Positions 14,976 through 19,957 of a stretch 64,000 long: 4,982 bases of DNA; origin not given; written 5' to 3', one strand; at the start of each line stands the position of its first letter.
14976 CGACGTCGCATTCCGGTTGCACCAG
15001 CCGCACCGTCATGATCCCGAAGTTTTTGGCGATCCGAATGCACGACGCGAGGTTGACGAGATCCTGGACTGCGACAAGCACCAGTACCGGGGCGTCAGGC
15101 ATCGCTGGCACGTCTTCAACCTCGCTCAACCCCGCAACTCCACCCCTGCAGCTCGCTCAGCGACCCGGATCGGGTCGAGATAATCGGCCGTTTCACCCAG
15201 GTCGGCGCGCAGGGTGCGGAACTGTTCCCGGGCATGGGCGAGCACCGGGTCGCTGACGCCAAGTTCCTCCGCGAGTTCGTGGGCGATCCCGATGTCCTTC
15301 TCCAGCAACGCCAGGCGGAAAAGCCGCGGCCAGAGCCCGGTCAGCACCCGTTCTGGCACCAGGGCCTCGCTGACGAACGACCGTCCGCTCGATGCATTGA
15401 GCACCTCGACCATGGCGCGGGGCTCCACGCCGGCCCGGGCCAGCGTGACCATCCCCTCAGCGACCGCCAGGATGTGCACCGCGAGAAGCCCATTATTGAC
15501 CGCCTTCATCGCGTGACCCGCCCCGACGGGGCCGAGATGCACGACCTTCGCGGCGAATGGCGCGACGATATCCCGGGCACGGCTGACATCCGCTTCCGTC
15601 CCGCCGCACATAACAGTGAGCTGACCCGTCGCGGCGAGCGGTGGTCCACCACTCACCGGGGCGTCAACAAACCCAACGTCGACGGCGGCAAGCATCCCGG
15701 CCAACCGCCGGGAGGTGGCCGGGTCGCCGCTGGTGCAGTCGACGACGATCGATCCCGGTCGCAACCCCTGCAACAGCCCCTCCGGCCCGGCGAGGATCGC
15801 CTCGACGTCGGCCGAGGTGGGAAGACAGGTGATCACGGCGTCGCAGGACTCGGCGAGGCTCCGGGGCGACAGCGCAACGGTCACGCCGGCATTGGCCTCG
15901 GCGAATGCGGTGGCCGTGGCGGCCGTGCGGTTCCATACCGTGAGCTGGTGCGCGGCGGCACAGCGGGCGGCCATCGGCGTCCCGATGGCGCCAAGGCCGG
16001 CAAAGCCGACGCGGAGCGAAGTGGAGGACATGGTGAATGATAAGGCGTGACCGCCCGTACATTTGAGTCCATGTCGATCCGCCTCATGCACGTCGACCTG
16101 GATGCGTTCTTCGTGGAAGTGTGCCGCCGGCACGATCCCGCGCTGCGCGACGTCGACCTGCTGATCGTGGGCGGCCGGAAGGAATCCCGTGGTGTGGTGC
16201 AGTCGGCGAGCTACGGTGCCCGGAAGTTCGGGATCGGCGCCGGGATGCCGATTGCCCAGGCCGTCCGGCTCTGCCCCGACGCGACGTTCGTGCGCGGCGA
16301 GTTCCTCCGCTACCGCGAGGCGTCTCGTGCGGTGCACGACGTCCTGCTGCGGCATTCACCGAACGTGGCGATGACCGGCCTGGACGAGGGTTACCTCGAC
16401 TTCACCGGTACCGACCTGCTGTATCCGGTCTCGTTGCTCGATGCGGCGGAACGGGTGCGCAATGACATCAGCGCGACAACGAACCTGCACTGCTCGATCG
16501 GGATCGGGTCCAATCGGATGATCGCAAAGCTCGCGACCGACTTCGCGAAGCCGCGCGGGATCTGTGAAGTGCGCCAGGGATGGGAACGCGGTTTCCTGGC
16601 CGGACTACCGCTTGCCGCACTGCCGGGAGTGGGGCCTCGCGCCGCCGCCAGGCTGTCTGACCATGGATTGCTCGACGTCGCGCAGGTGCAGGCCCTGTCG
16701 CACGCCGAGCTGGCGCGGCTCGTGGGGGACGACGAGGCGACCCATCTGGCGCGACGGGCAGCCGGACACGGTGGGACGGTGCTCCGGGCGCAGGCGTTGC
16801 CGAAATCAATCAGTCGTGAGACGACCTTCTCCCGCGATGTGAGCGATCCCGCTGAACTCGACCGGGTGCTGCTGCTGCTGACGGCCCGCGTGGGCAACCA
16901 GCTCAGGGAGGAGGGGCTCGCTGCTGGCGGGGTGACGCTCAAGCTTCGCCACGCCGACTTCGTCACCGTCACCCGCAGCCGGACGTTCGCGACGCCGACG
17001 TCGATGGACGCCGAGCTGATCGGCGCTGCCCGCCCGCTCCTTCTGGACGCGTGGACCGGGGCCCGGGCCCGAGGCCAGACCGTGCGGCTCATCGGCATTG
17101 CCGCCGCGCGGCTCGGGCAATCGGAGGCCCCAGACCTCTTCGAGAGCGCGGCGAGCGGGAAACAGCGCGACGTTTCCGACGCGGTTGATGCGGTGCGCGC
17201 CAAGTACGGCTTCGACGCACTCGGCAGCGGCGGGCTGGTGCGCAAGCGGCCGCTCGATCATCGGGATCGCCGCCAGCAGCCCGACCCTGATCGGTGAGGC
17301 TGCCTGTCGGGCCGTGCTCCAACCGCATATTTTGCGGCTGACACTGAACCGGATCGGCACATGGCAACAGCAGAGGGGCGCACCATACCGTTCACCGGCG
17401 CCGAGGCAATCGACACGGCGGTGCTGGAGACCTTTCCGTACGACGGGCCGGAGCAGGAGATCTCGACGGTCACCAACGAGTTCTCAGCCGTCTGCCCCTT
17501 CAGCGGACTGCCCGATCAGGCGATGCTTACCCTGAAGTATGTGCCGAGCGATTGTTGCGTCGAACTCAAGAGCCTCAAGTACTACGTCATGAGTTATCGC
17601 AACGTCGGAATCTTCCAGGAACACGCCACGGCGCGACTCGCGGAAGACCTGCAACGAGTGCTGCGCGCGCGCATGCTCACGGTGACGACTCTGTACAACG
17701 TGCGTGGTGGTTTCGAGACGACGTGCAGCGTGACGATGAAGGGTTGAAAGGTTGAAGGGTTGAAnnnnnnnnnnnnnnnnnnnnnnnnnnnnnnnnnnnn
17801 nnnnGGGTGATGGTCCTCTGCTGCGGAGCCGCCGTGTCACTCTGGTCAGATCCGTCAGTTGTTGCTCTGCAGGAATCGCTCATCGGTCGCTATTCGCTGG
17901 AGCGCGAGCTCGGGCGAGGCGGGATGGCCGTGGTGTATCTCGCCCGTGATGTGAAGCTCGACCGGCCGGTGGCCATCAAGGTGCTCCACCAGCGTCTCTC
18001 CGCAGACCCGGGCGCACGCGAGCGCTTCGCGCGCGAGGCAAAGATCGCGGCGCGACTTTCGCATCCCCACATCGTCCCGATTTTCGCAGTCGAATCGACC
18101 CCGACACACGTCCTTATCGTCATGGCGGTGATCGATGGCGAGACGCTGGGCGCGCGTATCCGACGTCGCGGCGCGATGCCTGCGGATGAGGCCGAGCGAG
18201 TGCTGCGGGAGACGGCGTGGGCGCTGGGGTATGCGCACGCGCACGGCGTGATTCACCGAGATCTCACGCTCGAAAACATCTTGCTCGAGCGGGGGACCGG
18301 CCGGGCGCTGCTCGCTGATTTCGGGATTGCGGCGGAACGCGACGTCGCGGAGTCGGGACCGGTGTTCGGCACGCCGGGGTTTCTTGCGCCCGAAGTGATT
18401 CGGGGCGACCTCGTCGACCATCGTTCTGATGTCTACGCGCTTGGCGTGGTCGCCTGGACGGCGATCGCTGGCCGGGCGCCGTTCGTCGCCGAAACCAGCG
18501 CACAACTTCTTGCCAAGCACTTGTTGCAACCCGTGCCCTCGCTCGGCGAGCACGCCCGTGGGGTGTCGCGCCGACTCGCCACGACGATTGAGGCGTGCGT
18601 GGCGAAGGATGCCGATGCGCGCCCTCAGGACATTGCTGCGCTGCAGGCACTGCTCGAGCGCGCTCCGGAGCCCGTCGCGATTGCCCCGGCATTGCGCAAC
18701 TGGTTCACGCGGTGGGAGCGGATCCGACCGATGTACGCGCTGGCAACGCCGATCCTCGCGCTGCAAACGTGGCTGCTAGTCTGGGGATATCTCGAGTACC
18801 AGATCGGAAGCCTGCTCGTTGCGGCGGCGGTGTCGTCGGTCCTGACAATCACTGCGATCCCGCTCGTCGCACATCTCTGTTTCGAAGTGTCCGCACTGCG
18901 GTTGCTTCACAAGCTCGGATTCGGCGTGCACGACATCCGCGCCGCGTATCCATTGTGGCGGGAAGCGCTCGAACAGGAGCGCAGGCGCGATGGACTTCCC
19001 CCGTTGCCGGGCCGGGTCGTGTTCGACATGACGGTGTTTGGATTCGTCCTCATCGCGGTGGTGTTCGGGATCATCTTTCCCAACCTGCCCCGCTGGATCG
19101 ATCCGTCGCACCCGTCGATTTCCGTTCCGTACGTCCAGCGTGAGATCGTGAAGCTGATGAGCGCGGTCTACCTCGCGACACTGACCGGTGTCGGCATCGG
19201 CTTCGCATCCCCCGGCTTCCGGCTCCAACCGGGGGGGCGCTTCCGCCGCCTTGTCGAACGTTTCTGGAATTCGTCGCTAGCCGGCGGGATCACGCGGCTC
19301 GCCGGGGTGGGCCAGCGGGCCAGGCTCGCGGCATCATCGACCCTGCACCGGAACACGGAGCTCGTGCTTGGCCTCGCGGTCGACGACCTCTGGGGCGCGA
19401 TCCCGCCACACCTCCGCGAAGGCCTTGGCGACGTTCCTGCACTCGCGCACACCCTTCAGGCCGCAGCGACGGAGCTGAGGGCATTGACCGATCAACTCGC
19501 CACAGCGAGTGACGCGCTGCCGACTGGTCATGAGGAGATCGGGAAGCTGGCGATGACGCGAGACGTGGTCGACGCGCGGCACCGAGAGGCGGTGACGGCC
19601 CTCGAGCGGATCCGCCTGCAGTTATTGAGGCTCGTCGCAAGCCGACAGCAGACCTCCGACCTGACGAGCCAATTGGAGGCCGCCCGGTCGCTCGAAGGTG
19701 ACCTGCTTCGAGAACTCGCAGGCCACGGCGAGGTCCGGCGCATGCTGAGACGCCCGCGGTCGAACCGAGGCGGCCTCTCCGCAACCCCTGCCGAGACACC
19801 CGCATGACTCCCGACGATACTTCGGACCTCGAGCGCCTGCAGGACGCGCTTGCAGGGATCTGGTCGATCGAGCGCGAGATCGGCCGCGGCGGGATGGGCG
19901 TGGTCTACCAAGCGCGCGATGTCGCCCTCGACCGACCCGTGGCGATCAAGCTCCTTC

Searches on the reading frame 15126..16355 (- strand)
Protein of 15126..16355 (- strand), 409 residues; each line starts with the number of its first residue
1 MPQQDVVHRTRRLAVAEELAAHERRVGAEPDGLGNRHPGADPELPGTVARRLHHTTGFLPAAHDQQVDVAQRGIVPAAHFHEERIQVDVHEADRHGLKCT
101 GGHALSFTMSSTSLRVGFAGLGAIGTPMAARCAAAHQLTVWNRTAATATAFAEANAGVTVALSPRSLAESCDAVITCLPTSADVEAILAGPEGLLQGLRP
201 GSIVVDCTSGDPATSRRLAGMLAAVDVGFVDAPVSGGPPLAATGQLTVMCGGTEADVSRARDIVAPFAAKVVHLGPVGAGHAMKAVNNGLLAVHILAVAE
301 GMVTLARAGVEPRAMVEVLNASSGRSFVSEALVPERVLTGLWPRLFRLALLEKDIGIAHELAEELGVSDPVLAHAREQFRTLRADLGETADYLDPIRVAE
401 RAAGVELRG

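Call 8: search_protein_families(library=pfam, proteins=[window:15126-16355:-])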
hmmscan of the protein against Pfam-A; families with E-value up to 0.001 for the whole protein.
window:15126-16355:- (409 aa): 4 families
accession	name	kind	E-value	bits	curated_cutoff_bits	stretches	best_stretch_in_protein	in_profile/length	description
PF03446.21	NAD_binding_2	-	2.2e-41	142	21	1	115-275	1-161/161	NAD binding domain of 6-phosphogluconate dehydrogenase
PF14833.11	NAD_binding_11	-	1.8e-35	122.2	30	1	278-398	1-121/122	NAD-binding of NADP-dependent 3-hydroxyisobutyrate dehydrogenase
PF02826.25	2-Hacid_dh_C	-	7.6e-07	29.1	25.1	1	112-223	35-142/178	D-isomer specific 2-hydroxyacid dehydrogenase, NAD binding domain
PF03807.23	F420_oxidored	-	4.5e-06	27.6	21.6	1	115-210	1-94/94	NADP oxidoreductase coenzyme F420-dependent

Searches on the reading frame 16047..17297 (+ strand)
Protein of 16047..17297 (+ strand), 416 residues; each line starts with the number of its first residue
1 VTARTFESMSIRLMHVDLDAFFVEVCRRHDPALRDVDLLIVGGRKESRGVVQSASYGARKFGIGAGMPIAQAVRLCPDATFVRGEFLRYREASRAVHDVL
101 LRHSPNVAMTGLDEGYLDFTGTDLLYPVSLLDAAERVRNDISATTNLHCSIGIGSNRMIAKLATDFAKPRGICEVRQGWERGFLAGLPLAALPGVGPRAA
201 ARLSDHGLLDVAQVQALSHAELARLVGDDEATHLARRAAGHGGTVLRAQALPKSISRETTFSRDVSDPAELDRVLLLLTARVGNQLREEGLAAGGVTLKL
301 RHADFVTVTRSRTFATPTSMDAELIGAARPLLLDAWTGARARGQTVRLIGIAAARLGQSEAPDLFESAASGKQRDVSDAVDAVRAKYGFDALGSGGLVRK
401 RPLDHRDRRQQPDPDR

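Call 8: search_protein_families(library=pfam, proteins=[window:16047-17297:+])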
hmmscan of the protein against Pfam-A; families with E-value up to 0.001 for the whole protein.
window:16047-17297:+ (416 aa): 3 families
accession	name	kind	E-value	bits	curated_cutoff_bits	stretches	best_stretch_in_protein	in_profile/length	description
PF00817.25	IMS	-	4.8e-39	134.1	23.2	1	16-165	1-148/148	impB/mucB/samB family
PF11799.13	IMS_C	-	3.8e-27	95.3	20.7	1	252-360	1-103/109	impB/mucB/samB family C-terminal domain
PF14520.12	HHH_5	-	0.00054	20.8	27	0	189-227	4-42/57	Helix-hairpin-helix domain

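Call 54: list_cluster_members(proteins=[window:16047-17297:+, window:17361-17747:+])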
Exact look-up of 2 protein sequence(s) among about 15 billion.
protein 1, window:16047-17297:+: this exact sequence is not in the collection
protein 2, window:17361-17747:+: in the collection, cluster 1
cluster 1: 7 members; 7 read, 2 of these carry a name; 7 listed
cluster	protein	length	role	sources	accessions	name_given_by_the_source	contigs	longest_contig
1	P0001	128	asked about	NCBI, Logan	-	-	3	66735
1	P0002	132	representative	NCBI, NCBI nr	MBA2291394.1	MAG: NADPH-dependent 7-cyano-7-deazaguanine reductase QueF [Gemmatimonadales bacterium] | NADPH-dependent 7-cyano-7-deazaguanine reductase QueF [Gemmatimonadales bacterium]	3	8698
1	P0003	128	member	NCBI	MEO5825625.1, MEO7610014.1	MAG: preQ(1) synthase [Gemmatimonadales bacterium]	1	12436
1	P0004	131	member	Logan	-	-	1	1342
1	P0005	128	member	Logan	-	-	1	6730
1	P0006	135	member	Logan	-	-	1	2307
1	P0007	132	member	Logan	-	-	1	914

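Call 56: find_encoding_contigs(protein=P0003, flank=10000, max_places=6)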
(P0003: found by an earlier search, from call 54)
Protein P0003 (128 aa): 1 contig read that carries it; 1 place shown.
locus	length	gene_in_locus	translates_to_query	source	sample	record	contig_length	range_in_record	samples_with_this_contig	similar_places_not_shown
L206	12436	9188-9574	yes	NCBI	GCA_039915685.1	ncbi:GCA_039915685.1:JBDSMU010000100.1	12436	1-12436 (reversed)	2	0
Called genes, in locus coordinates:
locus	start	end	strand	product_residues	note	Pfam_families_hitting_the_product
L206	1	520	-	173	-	PF13442:Cytochrome_CBB3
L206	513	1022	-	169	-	PF11821:ActD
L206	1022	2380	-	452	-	PF03916:NrfD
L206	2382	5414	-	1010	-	PF13183:Fer4_8 (faint), PF13187:Fer4_9 (faint), PF04879:Molybdop_Fe4S4, PF00384:Molybdopterin, PF01568:Molydop_binding, PF12838:Fer4_7 (weak), PF13247:Fer4_11, PF12838:Fer4_7 (weak)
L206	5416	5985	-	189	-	PF02085:Cytochrom_CIII (weak), PF14537:Cytochrom_c3_2 (faint), PF14522:Cytochrome_C7 (weak)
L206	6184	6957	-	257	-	PF00588:SpoU_methylase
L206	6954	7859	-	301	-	PF02826:2-Hacid_dh_C (weak), PF03446:NAD_binding_2, PF03807:F420_oxidored (faint), PF14833:NAD_binding_11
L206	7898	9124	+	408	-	PF00817:IMS, PF11799:IMS_C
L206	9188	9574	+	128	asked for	PF14489:QueF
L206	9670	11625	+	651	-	PF00069:Pkinase, PF07714:PK_Tyr_Ser-Thr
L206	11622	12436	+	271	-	PF00069:Pkinase, PF07714:PK_Tyr_Ser-Thr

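Call 57: find_encoding_contigs(protein=P0006, flank=10000, max_places=6)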
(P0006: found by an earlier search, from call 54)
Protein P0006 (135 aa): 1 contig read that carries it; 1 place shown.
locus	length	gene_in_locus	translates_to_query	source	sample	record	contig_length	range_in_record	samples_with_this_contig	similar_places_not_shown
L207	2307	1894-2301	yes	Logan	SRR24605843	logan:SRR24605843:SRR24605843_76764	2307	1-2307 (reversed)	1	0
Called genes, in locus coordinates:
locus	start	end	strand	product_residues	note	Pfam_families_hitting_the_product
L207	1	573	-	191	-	?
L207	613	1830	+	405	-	PF00817:IMS, PF11799:IMS_C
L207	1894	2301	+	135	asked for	PF14489:QueF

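Call 58: find_encoding_contigs(protein=P0002, flank=10000, max_places=6)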
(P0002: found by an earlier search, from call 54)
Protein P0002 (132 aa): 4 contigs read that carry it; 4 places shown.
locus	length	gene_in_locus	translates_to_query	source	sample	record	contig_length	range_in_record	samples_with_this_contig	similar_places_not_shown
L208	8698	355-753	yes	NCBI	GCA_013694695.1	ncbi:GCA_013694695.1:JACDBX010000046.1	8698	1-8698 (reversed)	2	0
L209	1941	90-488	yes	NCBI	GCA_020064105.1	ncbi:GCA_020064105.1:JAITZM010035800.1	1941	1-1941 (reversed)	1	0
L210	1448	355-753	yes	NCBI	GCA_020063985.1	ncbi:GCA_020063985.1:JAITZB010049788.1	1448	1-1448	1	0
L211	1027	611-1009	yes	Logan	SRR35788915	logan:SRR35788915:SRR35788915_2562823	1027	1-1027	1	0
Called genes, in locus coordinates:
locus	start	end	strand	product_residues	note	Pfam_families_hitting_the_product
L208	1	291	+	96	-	?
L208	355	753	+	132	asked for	PF14489:QueF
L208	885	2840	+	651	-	PF00069:Pkinase, PF07714:PK_Tyr_Ser-Thr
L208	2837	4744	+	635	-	PF00069:Pkinase, PF07714:PK_Tyr_Ser-Thr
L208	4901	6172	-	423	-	PF03033:Glyco_transf_28 (weak), PF21036:EryCIII-like_N (faint), PF00201:UDPGT, PF06722:EryCIII-like_C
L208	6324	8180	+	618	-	PF02771:Acyl-CoA_dh_N, PF02770:Acyl-CoA_dh_M, PF00441:Acyl-CoA_dh_1, PF08028:Acyl-CoA_dh_2 (weak), PF21263:Acyl-CoA-dh_C (faint), PF21343:ACAD9-ACADV_C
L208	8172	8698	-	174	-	?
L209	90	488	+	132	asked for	PF14489:QueF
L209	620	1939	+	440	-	?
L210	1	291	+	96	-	?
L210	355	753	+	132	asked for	PF14489:QueF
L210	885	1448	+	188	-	?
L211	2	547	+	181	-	?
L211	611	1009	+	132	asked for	PF14489:QueF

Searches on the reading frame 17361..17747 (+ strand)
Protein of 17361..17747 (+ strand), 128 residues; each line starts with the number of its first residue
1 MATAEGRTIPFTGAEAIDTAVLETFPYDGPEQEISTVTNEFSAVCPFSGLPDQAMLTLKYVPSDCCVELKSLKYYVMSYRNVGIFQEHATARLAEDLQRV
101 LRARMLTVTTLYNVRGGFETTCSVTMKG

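Call 8: search_protein_families(library=pfam, proteins=[window:17361-17747:+])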
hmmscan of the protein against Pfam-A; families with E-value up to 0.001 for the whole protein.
window:17361-17747:+ (128 aa): 1 family
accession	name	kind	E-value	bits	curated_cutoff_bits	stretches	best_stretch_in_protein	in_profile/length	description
PF14489.11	QueF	-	2.6e-23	82.4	27.3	1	51-125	1-75/81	QueF-like protein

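Call 9: find_encoding_contigs(protein=window:17361-17747:+, flank=10000, max_places=10)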
Protein window:17361-17747:+ (128 aa): 3 contigs read that carry it; 1 place shown.
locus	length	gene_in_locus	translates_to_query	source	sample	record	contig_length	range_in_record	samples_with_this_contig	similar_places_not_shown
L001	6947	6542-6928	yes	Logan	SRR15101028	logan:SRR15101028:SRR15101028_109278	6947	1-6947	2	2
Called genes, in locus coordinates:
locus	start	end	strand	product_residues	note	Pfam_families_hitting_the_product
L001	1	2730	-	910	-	?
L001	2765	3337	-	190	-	PF02085:Cytochrom_CIII (weak), PF14537:Cytochrom_c3_2 (faint), PF14522:Cytochrome_C7 (weak)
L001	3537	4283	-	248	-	PF00588:SpoU_methylase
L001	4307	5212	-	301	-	PF02826:2-Hacid_dh_C (weak), PF03446:NAD_binding_2, PF03807:F420_oxidored (weak), PF14833:NAD_binding_11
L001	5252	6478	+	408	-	PF00817:IMS, PF11799:IMS_C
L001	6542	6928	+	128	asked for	PF14489:QueF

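Call 28: find_related_loci(query=window:17361-17747:+, collection=metagenome_contigs, flank=10000)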
Query window:17361-17747:+ (128 aa) in metagenome_contigs; peptide patterns used: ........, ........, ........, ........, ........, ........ (x = any residue, [..] = any of these).
530 stretches matched a pattern; 246 encode a relative of the query (tblastn E <= 1e-3); the best 80 are kept; 80 distinct loci.
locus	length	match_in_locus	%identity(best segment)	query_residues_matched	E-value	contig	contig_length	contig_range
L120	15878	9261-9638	85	1-126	2e-71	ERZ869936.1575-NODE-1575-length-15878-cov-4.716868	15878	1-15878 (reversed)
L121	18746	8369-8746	86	1-126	2e-71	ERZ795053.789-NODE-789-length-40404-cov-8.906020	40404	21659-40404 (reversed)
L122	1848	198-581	83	1-128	1e-73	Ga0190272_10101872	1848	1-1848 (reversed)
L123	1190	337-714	84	1-126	4e-75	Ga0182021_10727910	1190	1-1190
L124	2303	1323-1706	80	1-128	5e-71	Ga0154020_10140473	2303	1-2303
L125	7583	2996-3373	83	1-126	5e-70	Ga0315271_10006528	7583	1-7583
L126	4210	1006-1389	80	1-128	1e-69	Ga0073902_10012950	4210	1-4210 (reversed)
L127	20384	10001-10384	80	1-128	4e-69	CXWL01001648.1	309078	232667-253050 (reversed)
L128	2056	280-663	80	1-128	1e-70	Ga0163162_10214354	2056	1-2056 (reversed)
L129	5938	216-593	81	1-126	1e-68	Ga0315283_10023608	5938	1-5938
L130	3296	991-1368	82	1-126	4e-68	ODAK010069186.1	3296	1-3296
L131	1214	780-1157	81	1-126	5e-72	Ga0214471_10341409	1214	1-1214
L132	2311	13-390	80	1-126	3e-68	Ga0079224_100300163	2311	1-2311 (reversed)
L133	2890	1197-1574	81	1-126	1e-67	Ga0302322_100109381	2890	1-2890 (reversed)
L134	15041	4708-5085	79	1-126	3e-67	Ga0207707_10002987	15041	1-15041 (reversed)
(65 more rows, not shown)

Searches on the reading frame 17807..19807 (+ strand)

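Call 8: search_protein_families(library=pfam, proteins=[window:17807-19807:+])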
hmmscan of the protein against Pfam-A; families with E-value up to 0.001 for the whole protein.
window:17807-19807:+ (666 aa): 2 families
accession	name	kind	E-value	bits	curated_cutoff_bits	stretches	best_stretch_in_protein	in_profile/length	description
PF00069.31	Pkinase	-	9.8e-46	156.7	31.7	1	29-274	1-253/263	Protein kinase domain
PF07714.23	PK_Tyr_Ser-Thr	-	3.4e-30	105.6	23.1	1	31-274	3-250/258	Protein tyrosine and serine/threonine kinase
